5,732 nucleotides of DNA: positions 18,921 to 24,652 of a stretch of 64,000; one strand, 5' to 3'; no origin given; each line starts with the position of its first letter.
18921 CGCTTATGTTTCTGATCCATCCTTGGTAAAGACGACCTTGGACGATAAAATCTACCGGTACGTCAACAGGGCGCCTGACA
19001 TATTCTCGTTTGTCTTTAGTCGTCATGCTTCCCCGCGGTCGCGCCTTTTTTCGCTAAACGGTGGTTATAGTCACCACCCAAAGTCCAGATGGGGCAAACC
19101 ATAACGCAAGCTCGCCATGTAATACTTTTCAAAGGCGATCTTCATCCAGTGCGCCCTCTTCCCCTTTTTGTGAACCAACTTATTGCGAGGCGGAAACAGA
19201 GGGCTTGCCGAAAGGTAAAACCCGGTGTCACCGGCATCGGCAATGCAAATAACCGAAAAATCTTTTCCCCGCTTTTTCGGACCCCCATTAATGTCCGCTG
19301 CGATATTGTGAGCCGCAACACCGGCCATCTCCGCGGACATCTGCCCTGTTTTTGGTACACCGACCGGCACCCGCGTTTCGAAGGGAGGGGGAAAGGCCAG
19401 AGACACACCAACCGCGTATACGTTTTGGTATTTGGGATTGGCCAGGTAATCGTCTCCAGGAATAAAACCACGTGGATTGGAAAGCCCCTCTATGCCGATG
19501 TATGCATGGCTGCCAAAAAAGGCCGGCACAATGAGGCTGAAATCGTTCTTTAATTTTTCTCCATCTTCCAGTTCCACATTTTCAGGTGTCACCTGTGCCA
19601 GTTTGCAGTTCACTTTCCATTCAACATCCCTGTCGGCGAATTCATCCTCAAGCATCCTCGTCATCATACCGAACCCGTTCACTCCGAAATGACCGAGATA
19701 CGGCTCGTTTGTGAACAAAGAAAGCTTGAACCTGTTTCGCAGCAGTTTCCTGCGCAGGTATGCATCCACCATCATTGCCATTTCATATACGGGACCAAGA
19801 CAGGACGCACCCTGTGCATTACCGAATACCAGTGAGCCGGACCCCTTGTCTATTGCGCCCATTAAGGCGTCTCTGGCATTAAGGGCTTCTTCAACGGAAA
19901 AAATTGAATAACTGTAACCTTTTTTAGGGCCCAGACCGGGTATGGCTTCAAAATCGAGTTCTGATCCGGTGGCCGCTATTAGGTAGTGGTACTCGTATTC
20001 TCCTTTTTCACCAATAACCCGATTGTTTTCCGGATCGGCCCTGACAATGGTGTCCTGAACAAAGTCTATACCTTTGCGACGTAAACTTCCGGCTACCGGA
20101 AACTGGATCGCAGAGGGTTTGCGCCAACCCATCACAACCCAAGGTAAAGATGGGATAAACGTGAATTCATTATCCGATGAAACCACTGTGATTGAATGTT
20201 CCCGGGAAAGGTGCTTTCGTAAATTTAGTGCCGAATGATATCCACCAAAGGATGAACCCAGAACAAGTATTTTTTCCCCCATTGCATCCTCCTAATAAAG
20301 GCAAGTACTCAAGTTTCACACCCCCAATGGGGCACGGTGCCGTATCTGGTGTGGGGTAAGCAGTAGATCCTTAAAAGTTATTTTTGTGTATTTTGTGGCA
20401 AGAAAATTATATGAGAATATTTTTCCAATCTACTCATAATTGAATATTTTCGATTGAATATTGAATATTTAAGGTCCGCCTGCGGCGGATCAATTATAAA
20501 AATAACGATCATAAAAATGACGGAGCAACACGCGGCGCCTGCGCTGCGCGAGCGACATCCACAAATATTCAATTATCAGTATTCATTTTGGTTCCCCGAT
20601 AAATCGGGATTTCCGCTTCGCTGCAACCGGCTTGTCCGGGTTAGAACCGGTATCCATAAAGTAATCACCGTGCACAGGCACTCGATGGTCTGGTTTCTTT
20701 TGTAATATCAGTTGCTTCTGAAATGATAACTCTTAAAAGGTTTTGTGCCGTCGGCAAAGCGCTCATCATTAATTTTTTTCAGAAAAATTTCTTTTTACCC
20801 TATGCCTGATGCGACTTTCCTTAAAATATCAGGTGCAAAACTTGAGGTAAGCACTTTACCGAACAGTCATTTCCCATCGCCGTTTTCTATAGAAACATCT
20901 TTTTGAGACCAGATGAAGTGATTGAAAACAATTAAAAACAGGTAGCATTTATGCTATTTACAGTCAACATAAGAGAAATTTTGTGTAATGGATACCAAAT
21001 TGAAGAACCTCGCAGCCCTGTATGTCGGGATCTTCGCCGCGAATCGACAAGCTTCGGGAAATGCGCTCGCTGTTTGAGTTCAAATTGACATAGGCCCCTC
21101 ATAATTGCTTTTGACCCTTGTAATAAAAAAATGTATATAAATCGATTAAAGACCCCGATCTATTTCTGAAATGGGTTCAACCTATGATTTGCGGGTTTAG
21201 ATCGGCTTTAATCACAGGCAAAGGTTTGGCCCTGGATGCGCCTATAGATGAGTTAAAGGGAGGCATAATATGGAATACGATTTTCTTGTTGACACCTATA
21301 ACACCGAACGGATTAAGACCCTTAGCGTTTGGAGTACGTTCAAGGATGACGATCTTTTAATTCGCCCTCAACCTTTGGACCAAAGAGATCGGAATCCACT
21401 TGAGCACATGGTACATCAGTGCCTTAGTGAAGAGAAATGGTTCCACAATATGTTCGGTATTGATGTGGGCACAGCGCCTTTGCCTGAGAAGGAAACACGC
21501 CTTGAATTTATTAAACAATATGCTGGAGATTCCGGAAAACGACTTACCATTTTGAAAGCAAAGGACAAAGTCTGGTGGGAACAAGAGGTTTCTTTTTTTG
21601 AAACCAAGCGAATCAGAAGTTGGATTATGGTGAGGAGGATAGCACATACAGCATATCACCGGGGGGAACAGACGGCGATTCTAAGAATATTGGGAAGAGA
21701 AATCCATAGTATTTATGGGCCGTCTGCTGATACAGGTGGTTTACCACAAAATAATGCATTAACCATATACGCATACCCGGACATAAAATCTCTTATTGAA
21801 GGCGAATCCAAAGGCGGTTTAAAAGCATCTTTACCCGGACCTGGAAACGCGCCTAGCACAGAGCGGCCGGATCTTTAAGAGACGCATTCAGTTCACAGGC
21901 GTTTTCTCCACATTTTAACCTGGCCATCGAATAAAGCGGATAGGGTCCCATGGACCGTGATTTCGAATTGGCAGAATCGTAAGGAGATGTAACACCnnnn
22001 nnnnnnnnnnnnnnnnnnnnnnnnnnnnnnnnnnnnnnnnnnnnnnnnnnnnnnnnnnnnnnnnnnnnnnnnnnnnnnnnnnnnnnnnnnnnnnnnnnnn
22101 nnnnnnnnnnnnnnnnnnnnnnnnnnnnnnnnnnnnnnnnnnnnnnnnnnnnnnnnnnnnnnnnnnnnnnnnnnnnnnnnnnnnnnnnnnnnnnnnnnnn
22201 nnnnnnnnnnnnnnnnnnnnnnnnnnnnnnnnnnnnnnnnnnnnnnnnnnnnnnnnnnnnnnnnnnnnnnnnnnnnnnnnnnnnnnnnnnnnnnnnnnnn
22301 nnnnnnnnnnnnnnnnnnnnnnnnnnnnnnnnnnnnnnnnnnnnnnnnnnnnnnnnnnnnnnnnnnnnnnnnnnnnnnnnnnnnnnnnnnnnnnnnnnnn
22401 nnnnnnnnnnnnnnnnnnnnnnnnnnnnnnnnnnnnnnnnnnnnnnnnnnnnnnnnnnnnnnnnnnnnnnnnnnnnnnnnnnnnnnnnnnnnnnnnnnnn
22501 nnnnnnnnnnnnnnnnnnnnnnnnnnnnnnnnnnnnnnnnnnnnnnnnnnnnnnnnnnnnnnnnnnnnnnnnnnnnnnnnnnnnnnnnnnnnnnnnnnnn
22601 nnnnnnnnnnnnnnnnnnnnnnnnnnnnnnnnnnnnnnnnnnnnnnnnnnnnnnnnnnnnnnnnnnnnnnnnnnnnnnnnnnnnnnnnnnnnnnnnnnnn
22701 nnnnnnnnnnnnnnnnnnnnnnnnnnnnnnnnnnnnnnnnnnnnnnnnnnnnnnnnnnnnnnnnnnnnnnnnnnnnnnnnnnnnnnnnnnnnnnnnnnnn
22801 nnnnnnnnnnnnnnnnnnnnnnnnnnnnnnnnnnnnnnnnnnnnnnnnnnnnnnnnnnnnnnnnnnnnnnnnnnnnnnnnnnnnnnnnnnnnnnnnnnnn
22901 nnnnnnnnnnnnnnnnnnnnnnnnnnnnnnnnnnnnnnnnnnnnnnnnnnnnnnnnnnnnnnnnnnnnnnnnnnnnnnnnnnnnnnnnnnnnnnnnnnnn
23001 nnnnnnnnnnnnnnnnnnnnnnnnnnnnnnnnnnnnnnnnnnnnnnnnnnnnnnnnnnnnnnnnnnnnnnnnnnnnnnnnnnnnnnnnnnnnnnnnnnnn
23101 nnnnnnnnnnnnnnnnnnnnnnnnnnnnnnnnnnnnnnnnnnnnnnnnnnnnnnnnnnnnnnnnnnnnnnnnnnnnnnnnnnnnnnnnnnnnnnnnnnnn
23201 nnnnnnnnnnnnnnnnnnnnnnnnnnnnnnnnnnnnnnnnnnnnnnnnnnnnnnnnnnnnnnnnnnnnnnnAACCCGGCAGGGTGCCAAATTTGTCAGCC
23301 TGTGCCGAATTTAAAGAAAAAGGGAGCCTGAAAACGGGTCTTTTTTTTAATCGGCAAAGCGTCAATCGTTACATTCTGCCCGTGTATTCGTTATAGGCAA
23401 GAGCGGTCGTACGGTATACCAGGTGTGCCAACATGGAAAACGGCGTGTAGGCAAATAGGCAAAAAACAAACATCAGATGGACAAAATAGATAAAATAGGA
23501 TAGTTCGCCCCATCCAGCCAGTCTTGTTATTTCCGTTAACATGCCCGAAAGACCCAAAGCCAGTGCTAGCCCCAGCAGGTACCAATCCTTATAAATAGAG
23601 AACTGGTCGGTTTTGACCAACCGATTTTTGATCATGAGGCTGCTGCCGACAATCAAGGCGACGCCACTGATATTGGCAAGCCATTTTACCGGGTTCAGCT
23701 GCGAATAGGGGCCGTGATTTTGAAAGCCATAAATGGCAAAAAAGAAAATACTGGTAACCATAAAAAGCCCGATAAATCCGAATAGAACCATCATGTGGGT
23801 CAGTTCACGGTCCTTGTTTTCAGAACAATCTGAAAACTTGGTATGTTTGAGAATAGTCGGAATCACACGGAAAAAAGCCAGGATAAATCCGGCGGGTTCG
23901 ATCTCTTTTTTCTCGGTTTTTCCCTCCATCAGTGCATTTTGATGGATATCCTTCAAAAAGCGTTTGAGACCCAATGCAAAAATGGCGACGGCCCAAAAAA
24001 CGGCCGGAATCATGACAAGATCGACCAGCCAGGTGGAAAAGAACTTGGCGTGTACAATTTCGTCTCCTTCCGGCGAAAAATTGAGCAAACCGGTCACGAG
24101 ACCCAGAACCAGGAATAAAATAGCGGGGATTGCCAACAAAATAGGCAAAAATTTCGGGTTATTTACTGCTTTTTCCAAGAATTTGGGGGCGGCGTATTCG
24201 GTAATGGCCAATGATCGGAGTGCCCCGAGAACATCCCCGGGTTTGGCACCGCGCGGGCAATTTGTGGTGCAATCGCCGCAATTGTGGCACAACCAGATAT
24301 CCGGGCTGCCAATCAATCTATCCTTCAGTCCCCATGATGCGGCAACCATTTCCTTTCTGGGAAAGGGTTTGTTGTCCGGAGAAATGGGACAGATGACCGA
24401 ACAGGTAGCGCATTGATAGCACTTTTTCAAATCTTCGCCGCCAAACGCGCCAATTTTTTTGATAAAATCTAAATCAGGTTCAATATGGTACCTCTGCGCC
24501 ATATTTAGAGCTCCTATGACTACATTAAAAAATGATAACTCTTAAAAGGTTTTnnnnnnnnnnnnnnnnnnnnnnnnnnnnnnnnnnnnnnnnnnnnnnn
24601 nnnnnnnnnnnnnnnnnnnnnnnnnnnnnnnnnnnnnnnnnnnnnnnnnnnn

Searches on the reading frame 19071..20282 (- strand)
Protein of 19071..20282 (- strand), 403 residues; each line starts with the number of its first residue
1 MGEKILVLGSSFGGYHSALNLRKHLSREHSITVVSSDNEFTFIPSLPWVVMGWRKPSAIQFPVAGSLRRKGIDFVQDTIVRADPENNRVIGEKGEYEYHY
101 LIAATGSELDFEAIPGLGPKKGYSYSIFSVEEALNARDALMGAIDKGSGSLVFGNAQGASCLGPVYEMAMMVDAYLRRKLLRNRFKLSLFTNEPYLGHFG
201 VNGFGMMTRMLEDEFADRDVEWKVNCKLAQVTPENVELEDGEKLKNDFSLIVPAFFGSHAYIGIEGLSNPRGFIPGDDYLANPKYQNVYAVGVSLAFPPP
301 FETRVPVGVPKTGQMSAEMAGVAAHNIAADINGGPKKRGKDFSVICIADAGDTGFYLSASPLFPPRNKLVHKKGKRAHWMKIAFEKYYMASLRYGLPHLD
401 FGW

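Call 12: search_protein_families(library=pfam, proteins=[window:19071-20282:-])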
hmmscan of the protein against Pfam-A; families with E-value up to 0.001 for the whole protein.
window:19071-20282:- (403 aa): 1 family
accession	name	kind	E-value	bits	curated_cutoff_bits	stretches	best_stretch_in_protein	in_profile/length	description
PF07992.20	Pyr_redox_2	-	8.3e-15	55.4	26.1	1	4-136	2-138/291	Pyridine nucleotide-disulphide oxidoreductase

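Call 54: find_homologous_proteins(query=window:19071-20282:-, max_evalue=1e-100)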
Query window:19071-20282:- (403 aa): 295 proteins with E <= 1e-100 among 8000 candidates; the best 120 are listed.
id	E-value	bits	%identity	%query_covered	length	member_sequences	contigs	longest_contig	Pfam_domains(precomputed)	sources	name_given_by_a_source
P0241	6.4e-259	877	94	100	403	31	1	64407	PF07992.21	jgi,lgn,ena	-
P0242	1.3e-223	760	80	100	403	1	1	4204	PF07992.21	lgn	-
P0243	3.5e-221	752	80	100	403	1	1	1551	PF07992.21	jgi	-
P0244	2.2e-218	743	80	100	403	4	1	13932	PF07992.21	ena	-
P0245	8.8e-216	734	77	100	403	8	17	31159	PF07992.21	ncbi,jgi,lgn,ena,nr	ncbi:MAG: hypothetical protein A2V78_16810 [Betaproteobacteria bacterium RBG_16_64_18]|nr:MAG: hypot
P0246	5.8e-214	728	77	100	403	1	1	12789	PF07992.21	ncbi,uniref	ncbi:Sulfide:quinone oxidoreductase, Type I [hydrothermal vent metagenome]|uniref:Sulfide:quinone ox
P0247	5.9e-214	728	78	100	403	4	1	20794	PF07992.21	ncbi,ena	-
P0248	4.0e-211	719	76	100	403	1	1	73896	PF07992.21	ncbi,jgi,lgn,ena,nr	ncbi:MAG: FAD-dependent oxidoreductase [Nitrospinota bacterium]|nr:FAD-dependent oxidoreductase [Nit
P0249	6.6e-211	718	75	100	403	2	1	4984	PF07992.21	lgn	-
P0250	1.2e-210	718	76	100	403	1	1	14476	PF07992.21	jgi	-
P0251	3.8e-210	716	75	100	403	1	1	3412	PF07992.21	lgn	-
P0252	2.9e-206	703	78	96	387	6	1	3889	PF07992.21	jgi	jgi:sulfide:quinone oxidoreductase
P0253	3.9e-206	703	75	100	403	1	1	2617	PF07992.21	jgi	jgi:sulfide:quinone oxidoreductase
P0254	1.4e-205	701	75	100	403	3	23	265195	PF07992.21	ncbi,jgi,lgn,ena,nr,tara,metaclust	ncbi:MAG TPA: FAD-dependent oxidoreductase [Nitrospinota bacterium]|nr:FAD-dependent oxidoreductase 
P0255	1.4e-204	698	75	100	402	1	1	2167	PF07992.21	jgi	jgi:sulfide:quinone oxidoreductase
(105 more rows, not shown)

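Call 55: find_encoding_contigs(protein=P0241, flank=6000, max_places=3)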
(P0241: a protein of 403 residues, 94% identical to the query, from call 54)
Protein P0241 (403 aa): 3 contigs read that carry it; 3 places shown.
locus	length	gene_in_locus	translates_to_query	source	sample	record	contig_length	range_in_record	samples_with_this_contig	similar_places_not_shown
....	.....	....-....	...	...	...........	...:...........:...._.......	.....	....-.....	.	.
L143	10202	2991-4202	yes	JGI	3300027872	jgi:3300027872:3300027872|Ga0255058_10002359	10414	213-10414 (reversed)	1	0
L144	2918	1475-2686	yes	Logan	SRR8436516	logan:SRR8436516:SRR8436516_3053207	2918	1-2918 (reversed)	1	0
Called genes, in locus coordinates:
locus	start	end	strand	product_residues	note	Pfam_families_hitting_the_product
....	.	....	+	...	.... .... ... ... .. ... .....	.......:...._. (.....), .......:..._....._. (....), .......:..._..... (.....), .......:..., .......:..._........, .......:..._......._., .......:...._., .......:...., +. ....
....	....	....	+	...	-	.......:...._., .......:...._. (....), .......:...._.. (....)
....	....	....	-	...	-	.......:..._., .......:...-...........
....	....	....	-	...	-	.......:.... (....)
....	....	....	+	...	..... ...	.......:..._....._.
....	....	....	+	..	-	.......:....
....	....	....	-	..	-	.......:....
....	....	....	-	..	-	-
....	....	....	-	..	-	-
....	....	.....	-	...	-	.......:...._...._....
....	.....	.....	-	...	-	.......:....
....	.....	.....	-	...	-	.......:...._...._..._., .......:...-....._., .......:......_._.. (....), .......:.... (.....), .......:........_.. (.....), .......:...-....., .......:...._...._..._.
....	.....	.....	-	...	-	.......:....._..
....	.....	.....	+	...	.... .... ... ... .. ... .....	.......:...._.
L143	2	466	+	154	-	?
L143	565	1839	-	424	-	PF14306:PUA_2, PF01747:ATP-sulfurylase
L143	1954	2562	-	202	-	PF05163:DinB (weak)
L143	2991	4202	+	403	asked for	PF07992:Pyr_redox_2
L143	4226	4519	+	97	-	PF07238:PilZ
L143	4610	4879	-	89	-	PF07238:PilZ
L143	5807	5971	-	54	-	-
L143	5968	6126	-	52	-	-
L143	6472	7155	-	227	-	PF01300:Sua5_yciO_yrdC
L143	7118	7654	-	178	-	PF00731:AIRC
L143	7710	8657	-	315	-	PF01820:Dala_Dala_lig_N, PF02655:ATP-grasp_3, PF02786:CPSase_L_D2 (weak), PF08443:RimK (faint), PF14397:ATPgrasp_ST (faint), PF02222:ATP-grasp, PF07478:Dala_Dala_lig_C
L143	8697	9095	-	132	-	PF09350:DJC28_CD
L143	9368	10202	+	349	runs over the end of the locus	?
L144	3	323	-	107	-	?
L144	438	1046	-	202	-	PF05163:DinB (weak)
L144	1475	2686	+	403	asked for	PF07992:Pyr_redox_2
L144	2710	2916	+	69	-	?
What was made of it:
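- L143 has the same gene spacing (call 55).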

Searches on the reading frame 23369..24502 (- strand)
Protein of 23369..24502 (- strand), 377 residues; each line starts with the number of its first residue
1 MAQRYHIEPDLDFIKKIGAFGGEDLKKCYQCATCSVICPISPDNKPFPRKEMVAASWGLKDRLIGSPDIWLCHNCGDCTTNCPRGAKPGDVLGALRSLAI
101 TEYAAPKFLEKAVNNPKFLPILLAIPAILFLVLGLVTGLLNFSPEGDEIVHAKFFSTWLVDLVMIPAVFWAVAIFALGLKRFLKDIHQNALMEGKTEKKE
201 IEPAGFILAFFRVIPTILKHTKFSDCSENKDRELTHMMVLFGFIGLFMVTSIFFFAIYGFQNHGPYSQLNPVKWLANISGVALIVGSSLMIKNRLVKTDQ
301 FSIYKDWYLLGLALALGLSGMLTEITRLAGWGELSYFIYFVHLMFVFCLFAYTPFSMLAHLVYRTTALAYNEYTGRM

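Call 12: search_protein_families(library=pfam, proteins=[window:23369-24502:-])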
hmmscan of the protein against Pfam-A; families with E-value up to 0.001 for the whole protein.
window:23369-24502:- (377 aa): 5 families
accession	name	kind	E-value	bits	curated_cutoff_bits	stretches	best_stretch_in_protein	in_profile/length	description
PF13183.11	Fer4_8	-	7.4e-10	39.7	27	1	25-85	2-67/68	4Fe-4S dicluster domain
PF13187.11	Fer4_9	-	3.1e-07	30.7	27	1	27-86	1-51/52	4Fe-4S dicluster domain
PF13534.11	Fer4_17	-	4.4e-07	30.8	22.2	1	27-85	1-59/61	4Fe-4S dicluster domain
PF12838.12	Fer4_7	-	0.00025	21.9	27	1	27-86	1-52/52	4Fe-4S dicluster domain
PF13237.11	Fer4_10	-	0.00044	20.6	25.5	0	23-83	4-53/53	4Fe-4S dicluster domain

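Call 15: find_encoding_contigs(protein=window:23369-24502:-, flank=10000, max_places=6)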
Protein window:23369-24502:- (377 aa): 1 contig read that carries it; 1 place shown.
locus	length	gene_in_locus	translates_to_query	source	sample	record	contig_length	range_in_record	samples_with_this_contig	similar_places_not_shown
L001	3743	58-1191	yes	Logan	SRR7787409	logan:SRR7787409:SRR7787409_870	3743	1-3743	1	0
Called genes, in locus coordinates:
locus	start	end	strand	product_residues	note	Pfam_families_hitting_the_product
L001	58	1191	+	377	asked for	PF13183:Fer4_8, PF13187:Fer4_9 (weak), PF13534:Fer4_17 (weak)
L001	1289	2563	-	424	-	PF14306:PUA_2, PF01747:ATP-sulfurylase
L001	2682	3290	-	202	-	PF05163:DinB (faint)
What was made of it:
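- An independent Logan assembly of SRR7787409 reproduces window 20817-24559 exactly, up to the repeats (call 15).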

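Call 22: find_homologous_proteins(query=window:23369-24502:-, max_evalue=1e-50)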
Query window:23369-24502:- (377 aa): 4487 proteins with E <= 1e-50 among 8000 candidates; the best 120 are listed.
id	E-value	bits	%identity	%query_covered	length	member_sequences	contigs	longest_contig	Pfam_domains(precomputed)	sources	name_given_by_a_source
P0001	5.0e-258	874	100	100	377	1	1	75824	PF13534.12,PF13183.12,PF13187.12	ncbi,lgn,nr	ncbi:MAG TPA: heterodisulfide reductase [Desulfobacterales bacterium]|nr:heterodisulfide reductase [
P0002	4.0e-246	835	95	100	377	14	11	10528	PF13534.12,PF13183.12,PF13187.12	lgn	-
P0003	3.0e-229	779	89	100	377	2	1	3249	PF13534.12,PF13183.12,PF13187.12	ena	-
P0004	4.5e-216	736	82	100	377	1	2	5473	PF12838.13,PF13534.12,PF13183.12,PF13187.12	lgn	-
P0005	2.0e-214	730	82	100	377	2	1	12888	PF12838.13,PF13534.12,PF13183.12,PF13187.12,PF27541.1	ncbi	-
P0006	1.0e-198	679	74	100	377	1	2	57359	PF13534.12,PF13183.12,PF13187.12,PF27541.1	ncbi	-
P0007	2.0e-196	671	74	100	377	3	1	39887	PF13534.12,PF13237.12,PF13183.12,PF13187.12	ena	-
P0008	6.6e-194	663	73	100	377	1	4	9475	PF13534.12,PF13183.12,PF13187.12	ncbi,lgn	-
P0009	1.0e-193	662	73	100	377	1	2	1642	PF13534.12,PF13183.12,PF13187.12,PF27541.1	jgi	jgi:quinone-modifying oxidoreductase subunit QmoC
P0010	1.1e-193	662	72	100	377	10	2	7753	PF13534.12,PF13183.12,PF13187.12,PF27541.1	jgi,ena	-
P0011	1.5e-193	662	73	100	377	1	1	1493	PF13534.12,PF13183.12,PF13187.12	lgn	-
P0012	1.5e-193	662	73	100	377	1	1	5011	PF13534.12,PF13183.12,PF13187.12,PF27541.1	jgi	jgi:quinone-modifying oxidoreductase, subunit QmoC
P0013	2.1e-193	661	73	100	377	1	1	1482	PF13534.12,PF13183.12,PF13187.12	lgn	-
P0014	2.2e-193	661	72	100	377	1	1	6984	PF13534.12,PF13237.12,PF13183.12,PF13187.12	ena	-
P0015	2.4e-193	661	74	100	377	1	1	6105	PF13534.12,PF13183.12,PF13187.12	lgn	-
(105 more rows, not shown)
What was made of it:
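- Desulfobacterales bacterium', call 22).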

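Call 23: find_encoding_contigs(protein=P0002, flank=6000, max_places=6)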
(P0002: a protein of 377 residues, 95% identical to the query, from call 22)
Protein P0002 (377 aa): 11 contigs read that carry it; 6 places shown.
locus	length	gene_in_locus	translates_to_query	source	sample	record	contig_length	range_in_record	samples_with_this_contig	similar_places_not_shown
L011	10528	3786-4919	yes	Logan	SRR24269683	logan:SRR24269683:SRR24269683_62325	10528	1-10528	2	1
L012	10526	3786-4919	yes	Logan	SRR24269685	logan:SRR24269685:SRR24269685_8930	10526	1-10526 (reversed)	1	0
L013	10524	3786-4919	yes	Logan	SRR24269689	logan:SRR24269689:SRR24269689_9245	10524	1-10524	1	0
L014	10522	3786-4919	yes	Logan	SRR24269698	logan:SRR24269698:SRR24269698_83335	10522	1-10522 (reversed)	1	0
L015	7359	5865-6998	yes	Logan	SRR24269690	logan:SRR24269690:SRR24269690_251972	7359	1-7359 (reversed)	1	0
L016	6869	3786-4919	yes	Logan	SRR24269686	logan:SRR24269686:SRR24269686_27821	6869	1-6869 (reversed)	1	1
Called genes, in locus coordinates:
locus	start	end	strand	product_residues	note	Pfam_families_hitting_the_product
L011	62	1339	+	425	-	PF00890:FAD_binding_2 (faint), PF01266:DAO (weak), PF07992:Pyr_redox_2 (faint), PF12831:FAD_oxidored (weak), PF13450:NAD_binding_8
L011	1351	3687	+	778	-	PF12837:Fer4_6 (faint), PF07992:Pyr_redox_2, PF00890:FAD_binding_2 (weak), PF01266:DAO, PF12831:FAD_oxidored, PF13450:NAD_binding_8, PF13187:Fer4_9, PF02662:FlpD, +3 more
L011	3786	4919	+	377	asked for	PF13183:Fer4_8, PF13187:Fer4_9 (weak), PF13534:Fer4_17 (weak)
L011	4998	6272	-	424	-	PF14306:PUA_2, PF01747:ATP-sulfurylase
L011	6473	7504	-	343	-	PF10006:DUF2249, PF04282:DUF438, PF01814:Hemerythrin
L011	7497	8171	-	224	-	-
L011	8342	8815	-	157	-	PF27217:AF_0155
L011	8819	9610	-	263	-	PF01814:Hemerythrin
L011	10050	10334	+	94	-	PF00216:Bac_DNA_binding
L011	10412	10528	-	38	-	?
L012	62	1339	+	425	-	PF00890:FAD_binding_2 (faint), PF01266:DAO (weak), PF07992:Pyr_redox_2 (faint), PF12831:FAD_oxidored (weak), PF13450:NAD_binding_8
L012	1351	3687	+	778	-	PF12837:Fer4_6 (faint), PF07992:Pyr_redox_2, PF00890:FAD_binding_2 (weak), PF01266:DAO, PF12831:FAD_oxidored, PF13450:NAD_binding_8, PF13187:Fer4_9, PF02662:FlpD, +3 more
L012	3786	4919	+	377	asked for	PF13183:Fer4_8, PF13187:Fer4_9 (weak), PF13534:Fer4_17 (weak)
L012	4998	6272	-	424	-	PF14306:PUA_2, PF01747:ATP-sulfurylase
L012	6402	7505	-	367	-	PF10006:DUF2249, PF04282:DUF438, PF01814:Hemerythrin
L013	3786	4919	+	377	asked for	PF13183:Fer4_8, PF13187:Fer4_9 (weak), PF13534:Fer4_17 (weak)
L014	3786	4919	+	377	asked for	PF13183:Fer4_8, PF13187:Fer4_9 (weak), PF13534:Fer4_17 (weak)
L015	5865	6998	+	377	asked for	PF13183:Fer4_8, PF13187:Fer4_9 (weak), PF13534:Fer4_17 (weak)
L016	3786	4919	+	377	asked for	PF13183:Fer4_8, PF13187:Fer4_9 (weak), PF13534:Fer4_17 (weak)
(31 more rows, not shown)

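Call 24: find_encoding_contigs(protein=P0003, flank=6000, max_places=3)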
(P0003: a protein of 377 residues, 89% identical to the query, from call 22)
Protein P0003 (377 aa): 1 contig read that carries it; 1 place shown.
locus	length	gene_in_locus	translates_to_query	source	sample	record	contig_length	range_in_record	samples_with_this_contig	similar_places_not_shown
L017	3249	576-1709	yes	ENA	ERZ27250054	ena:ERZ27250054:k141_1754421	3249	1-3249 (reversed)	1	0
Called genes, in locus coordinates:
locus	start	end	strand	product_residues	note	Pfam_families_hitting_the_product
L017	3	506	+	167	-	?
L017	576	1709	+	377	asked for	PF13183:Fer4_8, PF13187:Fer4_9 (weak), PF13534:Fer4_17 (weak)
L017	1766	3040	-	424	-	PF14306:PUA_2, PF01747:ATP-sulfurylase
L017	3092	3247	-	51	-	?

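Call 25: find_encoding_contigs(protein=P0005, flank=6000, max_places=3)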
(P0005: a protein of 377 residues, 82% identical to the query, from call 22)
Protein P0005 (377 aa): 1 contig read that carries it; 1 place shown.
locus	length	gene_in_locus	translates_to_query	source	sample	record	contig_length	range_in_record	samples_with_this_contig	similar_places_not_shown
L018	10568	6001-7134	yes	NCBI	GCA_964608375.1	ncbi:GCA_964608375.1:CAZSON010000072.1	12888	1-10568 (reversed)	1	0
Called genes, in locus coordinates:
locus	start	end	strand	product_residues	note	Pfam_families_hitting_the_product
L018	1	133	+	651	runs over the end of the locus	PF00890:FAD_binding_2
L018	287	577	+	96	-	-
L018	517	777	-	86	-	-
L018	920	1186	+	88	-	PF04606:Ogr_Delta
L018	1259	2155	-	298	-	PF03692:CxxCxxCC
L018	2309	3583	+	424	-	PF00890:FAD_binding_2 (weak), PF01134:GIDA (faint), PF01266:DAO (weak), PF07992:Pyr_redox_2 (faint), PF12831:FAD_oxidored (weak), PF13450:NAD_binding_8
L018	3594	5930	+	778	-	PF12837:Fer4_6 (faint), PF07992:Pyr_redox_2 (weak), PF00890:FAD_binding_2 (weak), PF01266:DAO, PF12831:FAD_oxidored, PF13450:NAD_binding_8, PF13187:Fer4_9 (weak), PF02662:FlpD, +5 more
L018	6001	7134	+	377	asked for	PF13183:Fer4_8, PF12838:Fer4_7 (faint), PF13187:Fer4_9 (weak), PF13534:Fer4_17 (weak), PF27541:CitB (weak)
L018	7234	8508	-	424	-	PF14306:PUA_2, PF01747:ATP-sulfurylase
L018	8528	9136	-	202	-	PF05163:DinB (weak)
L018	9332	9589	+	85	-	PF07238:PilZ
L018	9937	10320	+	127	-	PF12844:HTH_19 (faint), PF13560:HTH_31 (faint), PF01381:HTH_3 (weak)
